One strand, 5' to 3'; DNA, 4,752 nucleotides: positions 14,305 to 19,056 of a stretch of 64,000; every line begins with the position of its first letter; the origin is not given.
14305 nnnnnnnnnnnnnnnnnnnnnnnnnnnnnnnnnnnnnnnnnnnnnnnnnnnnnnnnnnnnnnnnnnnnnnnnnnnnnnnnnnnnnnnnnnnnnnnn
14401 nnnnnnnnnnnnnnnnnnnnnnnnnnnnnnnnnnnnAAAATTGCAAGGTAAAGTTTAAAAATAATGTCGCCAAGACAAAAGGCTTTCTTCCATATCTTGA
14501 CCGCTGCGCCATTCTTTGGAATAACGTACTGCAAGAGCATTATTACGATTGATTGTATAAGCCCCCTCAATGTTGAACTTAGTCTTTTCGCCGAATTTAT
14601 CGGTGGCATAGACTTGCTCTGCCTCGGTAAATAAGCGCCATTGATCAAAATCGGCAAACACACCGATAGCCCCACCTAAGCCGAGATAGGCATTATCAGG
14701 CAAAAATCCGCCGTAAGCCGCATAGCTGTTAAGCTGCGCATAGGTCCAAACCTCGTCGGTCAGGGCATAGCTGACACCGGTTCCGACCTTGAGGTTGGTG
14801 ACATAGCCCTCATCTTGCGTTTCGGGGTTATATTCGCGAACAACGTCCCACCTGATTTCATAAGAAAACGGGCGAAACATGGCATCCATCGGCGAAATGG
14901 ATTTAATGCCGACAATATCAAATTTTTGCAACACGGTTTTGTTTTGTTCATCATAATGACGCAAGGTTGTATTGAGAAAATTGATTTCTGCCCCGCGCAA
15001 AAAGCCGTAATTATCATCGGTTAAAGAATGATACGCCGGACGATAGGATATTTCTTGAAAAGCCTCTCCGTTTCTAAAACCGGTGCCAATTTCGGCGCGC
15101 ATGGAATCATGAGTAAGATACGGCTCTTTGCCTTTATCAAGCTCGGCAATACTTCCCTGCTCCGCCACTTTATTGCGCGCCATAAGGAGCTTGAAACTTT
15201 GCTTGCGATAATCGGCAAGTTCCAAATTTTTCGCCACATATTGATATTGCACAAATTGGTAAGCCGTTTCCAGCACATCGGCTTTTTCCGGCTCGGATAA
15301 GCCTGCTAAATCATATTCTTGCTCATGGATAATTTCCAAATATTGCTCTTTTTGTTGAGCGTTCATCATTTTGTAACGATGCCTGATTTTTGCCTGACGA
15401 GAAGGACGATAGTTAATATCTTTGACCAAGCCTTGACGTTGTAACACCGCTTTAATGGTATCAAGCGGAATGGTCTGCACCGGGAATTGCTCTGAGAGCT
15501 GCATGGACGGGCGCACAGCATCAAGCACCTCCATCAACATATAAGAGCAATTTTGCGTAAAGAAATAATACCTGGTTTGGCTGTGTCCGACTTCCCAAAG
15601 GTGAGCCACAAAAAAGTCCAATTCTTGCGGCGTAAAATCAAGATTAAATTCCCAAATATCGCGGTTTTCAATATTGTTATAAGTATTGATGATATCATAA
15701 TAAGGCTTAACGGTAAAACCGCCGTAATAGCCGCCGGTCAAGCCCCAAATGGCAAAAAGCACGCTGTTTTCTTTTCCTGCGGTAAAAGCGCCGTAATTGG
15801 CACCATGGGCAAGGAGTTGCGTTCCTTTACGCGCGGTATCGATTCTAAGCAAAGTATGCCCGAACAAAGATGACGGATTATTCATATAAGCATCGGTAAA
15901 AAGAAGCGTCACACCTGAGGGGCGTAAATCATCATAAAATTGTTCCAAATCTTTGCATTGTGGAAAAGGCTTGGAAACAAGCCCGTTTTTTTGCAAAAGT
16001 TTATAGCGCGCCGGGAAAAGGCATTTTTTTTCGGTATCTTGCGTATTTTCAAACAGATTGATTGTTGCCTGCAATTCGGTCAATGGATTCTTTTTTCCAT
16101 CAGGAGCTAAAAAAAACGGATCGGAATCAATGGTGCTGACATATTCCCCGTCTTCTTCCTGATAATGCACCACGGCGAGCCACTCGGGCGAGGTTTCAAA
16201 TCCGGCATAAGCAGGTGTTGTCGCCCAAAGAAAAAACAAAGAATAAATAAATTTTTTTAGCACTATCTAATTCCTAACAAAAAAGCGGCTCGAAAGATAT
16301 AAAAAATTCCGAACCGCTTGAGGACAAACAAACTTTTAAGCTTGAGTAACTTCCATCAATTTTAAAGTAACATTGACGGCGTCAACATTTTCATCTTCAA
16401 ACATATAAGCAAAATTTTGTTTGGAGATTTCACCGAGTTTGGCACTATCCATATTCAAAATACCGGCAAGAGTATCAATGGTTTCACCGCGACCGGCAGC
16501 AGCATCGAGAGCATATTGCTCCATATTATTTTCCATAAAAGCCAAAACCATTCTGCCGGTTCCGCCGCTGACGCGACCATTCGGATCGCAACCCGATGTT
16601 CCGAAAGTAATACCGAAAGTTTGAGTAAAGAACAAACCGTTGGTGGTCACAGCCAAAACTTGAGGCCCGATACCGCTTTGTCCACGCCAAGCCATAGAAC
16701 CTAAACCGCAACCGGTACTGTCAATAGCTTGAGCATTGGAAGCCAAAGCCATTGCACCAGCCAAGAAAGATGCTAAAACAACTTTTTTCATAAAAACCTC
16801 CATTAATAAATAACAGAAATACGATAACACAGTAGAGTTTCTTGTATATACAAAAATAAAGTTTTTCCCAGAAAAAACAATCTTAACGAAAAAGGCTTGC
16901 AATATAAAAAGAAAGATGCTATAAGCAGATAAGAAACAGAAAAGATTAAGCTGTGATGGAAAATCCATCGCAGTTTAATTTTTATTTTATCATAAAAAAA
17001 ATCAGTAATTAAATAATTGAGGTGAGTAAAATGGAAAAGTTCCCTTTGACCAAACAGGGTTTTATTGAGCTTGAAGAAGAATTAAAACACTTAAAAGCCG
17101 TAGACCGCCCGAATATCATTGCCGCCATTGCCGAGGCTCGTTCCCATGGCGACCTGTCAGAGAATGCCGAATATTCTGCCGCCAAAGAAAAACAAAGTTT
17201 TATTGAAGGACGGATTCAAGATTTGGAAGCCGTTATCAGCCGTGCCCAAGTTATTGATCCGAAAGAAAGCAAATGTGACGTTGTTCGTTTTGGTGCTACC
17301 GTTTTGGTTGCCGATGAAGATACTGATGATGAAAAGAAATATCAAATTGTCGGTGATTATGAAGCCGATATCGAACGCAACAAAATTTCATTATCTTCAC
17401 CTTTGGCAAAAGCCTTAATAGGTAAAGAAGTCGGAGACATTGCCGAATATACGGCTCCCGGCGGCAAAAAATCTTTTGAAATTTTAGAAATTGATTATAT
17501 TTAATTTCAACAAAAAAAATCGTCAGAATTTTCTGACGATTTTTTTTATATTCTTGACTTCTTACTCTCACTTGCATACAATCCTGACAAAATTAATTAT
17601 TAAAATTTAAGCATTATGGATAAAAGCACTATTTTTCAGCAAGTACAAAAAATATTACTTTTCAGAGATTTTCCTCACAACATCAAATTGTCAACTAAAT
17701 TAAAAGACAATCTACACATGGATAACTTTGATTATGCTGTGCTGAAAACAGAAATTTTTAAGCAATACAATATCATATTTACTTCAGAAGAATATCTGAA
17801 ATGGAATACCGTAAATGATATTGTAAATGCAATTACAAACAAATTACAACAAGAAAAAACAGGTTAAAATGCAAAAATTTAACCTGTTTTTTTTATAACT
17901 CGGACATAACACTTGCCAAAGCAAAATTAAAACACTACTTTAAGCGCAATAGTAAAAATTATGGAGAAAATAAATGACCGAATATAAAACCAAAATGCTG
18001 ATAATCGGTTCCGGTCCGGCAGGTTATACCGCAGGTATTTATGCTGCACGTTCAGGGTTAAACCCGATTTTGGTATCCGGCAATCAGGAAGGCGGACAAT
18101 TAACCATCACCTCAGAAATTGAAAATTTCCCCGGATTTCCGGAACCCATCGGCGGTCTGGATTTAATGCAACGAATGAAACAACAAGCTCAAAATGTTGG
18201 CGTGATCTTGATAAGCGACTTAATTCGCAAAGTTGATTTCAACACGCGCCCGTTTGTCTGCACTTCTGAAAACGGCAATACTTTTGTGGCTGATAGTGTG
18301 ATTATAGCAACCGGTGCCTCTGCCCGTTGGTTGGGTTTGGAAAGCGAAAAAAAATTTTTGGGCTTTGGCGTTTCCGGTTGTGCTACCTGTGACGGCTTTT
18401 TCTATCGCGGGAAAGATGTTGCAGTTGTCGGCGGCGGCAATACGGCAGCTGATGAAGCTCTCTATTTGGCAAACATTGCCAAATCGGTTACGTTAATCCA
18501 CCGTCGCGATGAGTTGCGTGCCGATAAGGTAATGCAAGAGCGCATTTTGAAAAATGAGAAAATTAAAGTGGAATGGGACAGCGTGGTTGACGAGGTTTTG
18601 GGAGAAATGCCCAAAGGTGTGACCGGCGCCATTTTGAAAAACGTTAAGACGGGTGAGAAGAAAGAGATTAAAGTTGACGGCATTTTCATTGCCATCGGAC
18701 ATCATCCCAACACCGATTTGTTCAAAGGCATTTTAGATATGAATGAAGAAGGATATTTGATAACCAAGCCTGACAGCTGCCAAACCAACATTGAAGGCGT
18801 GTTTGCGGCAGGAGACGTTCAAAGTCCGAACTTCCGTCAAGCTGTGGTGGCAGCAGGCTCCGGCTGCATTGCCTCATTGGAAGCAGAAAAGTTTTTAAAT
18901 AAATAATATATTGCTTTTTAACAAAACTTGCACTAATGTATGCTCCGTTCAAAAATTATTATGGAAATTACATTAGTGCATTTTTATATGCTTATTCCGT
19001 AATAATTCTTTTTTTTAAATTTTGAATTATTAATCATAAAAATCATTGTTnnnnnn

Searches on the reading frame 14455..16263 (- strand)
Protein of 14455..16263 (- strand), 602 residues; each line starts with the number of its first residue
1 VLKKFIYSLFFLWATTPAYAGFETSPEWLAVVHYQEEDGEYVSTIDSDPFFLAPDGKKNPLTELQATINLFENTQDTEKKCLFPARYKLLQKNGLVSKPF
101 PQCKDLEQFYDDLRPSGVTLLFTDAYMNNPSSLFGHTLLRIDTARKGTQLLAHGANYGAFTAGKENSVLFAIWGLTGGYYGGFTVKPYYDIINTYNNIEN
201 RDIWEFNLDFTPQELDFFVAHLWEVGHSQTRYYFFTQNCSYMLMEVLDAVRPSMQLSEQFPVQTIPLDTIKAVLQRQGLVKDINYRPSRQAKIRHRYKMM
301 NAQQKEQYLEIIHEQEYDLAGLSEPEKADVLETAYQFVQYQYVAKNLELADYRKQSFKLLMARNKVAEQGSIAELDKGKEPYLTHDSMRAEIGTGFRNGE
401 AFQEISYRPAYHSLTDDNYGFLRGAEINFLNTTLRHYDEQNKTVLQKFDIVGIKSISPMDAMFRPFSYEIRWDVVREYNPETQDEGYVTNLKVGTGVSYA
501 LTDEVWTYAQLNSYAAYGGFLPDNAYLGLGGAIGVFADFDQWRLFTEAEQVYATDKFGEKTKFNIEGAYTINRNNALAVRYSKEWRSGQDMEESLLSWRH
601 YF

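Call 62: search_protein_families(library=pfam, proteins=[window:14455-16263:-], max_evalue=0.000001)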
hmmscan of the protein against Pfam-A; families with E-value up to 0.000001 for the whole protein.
window:14455-16263:- (602 aa): 3 families
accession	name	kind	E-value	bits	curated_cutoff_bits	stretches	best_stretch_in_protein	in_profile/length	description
PF25222.1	DUF7840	-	7.8e-57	192.9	27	1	380-601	3-224/224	Domain of unknown function (DUF7840)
PF13387.12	Lnb_N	-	8.8e-49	165.9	22.2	1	107-275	3-174/175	Lnb N-terminal periplasmic domain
PF25225.1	DUF7843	-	8.1e-18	65.2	25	1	23-92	4-78/79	Domain of unknown function (DUF7843)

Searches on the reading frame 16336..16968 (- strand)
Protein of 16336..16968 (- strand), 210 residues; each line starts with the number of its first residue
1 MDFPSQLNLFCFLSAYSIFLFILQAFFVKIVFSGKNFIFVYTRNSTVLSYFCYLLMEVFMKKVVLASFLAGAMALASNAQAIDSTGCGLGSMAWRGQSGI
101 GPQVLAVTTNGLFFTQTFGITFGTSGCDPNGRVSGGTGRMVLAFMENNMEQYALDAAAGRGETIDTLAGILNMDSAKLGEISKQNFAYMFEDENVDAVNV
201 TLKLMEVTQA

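Call 63: search_protein_families(library=pfam, proteins=[window:16336-16968:-], max_evalue=0.000001)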
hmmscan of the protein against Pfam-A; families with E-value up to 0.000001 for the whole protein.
window:16336-16968:- (210 aa): 1 family
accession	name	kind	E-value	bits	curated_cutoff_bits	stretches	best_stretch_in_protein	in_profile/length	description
PF11220.13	DUF3015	-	1.3e-33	116.4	25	1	80-208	3-132/142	Protein of unknown function (DUF3015)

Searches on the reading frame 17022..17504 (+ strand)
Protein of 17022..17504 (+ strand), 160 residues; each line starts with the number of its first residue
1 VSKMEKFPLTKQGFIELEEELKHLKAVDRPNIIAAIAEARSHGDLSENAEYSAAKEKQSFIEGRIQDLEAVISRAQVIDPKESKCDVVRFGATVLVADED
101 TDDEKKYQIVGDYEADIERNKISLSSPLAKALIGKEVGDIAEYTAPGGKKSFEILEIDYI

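Call 63: search_protein_families(library=pfam, proteins=[window:17022-17504:+], max_evalue=0.000001)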
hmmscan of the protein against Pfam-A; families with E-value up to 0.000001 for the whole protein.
window:17022-17504:+ (160 aa): 2 families
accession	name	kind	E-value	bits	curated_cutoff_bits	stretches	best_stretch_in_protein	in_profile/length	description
PF03449.20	GreA_GreB_N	-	1.8e-31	108.5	24.5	1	8-77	2-71/71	Transcription elongation factor, N-terminal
PF01272.25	GreA_GreB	-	6.9e-29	100.1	26.9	1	85-159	3-77/77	Transcription elongation factor, GreA/GreB, C-term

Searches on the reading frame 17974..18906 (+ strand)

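Call 63: search_protein_families(library=pfam, proteins=[window:17974-18906:+], max_evalue=0.000001)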
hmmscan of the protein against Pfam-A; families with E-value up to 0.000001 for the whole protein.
window:17974-18906:+ (310 aa): 3 families
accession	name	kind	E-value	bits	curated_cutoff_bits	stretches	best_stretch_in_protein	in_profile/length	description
PF07992.20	Pyr_redox_2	-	4.8e-53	180.9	26.1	1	7-297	2-291/291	Pyridine nucleotide-disulphide oxidoreductase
PF13738.12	Pyr_redox_3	-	1.1e-22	81.1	30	1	84-280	104-305/305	Pyridine nucleotide-disulphide oxidoreductase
PF00070.33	Pyr_redox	-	6.4e-13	49.5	22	1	149-217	2-75/82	Pyridine nucleotide-disulphide oxidoreductase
